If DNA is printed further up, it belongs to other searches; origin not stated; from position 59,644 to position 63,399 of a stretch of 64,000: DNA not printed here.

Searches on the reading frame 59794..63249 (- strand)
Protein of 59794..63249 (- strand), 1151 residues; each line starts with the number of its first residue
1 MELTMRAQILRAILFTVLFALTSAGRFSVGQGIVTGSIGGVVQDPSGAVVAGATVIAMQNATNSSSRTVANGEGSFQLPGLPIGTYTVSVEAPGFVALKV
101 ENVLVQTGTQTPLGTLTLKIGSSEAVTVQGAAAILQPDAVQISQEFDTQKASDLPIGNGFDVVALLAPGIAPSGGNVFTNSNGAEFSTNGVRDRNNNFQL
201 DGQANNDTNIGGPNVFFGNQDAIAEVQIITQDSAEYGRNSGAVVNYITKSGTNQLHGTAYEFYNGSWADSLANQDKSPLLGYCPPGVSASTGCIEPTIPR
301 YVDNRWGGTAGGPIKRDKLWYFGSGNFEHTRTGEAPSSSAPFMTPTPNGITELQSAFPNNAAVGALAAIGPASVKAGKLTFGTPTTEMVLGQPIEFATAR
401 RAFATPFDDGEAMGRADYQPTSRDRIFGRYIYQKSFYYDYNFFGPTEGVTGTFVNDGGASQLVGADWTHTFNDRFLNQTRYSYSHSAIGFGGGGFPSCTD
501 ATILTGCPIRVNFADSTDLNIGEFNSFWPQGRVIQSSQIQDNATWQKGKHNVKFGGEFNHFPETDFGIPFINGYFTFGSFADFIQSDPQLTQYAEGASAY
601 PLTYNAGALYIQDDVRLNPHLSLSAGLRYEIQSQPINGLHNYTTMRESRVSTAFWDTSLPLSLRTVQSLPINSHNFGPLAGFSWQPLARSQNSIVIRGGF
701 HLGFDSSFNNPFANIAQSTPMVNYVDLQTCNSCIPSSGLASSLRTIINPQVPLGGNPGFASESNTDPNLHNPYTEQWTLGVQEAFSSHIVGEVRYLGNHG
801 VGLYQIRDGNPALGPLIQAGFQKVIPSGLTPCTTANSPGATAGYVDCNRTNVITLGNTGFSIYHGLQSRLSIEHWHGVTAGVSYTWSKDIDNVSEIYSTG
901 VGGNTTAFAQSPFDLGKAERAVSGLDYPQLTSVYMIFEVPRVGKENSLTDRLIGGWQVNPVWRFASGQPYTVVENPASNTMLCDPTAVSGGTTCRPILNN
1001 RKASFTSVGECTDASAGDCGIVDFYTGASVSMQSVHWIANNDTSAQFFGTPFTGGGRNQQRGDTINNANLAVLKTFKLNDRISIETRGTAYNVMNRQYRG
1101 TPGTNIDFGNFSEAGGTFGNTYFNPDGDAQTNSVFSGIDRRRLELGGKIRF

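Call 75: search_protein_families(library=pfam, proteins=[window:59794-63249:-], max_evalue=0.00001)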
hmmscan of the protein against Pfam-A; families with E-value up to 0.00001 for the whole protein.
window:59794-63249:- (1151 aa): 3 families
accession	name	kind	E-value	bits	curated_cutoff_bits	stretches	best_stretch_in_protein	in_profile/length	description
PF25183.1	OMP_b-brl_4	-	7.2e-118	395.6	30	1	247-1113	1-829/838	Outer membrane beta barrel domain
PF13620.12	CarboxypepD_reg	-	2.7e-18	66.5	32.3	1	37-118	1-81/82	Carboxypeptidase regulatory-like domain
PF00593.30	TonB_dep_Rec_b-barrel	-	2.5e-07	31.4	27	1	405-917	8-372/436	TonB dependent receptor-like, beta-barrel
